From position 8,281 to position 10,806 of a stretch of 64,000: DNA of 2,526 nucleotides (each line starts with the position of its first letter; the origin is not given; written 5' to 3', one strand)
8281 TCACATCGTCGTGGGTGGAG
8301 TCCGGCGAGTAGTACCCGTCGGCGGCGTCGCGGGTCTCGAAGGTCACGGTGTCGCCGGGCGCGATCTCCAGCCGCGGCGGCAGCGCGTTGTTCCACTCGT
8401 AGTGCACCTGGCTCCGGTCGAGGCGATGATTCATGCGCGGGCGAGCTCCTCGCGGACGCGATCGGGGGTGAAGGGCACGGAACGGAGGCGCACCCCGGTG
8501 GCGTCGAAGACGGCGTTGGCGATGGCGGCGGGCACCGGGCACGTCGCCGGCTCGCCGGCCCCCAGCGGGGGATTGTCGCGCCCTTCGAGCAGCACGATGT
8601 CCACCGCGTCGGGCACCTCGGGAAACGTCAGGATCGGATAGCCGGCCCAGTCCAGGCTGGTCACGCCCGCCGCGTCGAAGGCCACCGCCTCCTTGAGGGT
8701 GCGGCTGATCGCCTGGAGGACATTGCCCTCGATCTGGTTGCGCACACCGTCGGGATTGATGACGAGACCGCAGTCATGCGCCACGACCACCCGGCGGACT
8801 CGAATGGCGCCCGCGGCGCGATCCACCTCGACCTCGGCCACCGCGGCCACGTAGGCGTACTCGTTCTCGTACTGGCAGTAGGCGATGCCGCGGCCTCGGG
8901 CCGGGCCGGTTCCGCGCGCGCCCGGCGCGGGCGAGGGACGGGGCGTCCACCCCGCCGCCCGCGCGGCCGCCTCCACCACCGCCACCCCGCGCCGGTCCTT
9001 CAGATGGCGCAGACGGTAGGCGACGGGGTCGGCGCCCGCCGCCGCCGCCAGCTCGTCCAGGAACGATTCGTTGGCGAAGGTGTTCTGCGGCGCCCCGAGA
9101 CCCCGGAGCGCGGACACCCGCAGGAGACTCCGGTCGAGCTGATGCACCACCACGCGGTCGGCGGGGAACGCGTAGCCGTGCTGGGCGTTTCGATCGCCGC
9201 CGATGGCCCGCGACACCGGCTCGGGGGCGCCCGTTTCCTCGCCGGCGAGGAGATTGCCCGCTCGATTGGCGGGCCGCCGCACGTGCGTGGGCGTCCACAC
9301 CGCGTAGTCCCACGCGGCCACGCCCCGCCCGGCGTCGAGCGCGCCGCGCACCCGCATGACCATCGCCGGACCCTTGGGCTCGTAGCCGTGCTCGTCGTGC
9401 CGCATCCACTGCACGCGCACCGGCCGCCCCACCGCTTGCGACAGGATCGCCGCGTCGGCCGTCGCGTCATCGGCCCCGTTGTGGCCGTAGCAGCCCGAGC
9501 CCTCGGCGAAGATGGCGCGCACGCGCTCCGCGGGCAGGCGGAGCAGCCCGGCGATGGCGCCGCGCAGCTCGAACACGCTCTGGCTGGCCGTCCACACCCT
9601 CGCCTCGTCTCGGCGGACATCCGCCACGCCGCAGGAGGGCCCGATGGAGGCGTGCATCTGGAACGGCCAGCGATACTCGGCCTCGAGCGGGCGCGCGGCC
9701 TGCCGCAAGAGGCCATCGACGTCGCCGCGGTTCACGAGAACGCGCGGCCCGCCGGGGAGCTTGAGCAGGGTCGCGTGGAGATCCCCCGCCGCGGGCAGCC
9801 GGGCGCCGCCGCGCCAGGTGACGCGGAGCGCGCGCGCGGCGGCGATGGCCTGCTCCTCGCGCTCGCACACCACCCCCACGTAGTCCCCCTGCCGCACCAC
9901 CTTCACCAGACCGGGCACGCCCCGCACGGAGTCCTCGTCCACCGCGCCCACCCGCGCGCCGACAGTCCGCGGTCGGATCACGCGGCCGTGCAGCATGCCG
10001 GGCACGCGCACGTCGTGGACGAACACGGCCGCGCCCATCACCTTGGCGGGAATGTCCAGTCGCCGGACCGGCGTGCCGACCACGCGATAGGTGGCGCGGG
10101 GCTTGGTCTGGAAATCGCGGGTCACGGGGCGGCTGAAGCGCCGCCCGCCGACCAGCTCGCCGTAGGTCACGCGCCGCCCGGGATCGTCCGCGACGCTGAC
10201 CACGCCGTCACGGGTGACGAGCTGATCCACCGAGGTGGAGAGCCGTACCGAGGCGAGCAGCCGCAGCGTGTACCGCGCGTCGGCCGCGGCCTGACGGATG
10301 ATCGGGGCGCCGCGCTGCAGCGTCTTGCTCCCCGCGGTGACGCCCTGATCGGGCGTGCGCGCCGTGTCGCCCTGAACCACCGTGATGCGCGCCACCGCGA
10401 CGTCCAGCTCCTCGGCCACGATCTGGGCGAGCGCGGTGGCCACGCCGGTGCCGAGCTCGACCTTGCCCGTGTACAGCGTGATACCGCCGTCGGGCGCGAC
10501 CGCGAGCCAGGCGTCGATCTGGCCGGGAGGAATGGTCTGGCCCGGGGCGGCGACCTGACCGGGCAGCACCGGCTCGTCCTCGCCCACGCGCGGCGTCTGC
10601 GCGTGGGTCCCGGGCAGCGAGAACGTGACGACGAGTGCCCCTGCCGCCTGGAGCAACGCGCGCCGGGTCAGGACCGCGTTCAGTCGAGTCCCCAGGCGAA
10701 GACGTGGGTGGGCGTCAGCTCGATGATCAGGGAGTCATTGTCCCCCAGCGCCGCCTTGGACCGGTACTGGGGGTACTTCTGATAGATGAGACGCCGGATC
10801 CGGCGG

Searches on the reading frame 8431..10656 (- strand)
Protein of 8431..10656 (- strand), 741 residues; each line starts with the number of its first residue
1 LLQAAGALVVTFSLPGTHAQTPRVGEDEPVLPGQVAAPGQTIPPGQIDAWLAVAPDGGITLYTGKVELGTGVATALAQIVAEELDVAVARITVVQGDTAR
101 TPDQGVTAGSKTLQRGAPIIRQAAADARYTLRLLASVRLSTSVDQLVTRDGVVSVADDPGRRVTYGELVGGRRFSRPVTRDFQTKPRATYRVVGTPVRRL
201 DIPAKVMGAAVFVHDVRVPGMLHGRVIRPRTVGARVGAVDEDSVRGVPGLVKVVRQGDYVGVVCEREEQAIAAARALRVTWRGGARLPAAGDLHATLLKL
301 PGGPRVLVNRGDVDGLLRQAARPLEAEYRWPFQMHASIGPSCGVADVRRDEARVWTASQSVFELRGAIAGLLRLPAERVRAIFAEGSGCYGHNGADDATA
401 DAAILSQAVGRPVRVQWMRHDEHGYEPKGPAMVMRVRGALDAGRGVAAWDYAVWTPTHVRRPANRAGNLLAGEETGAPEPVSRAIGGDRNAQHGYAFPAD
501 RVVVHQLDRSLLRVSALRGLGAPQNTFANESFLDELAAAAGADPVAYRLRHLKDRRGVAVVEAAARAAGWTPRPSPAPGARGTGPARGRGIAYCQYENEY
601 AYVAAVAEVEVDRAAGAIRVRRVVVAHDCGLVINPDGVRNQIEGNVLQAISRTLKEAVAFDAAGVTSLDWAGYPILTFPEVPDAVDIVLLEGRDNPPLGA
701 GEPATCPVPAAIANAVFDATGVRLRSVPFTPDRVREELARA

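Call 102: search_protein_families(library=pfam, proteins=[window:8431-10656:-], max_evalue=0.00001)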
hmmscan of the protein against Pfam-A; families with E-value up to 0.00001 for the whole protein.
window:8431-10656:- (741 aa): 2 families
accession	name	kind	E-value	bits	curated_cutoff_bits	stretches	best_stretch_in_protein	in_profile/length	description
PF20256.3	MoCoBD_2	-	1.2e-45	156.7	27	2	44-172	45-170/283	Molybdopterin cofactor-binding domain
PF02738.23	MoCoBD_1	-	3.3e-27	95.6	27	2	308-451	13-159/244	Molybdopterin cofactor-binding domain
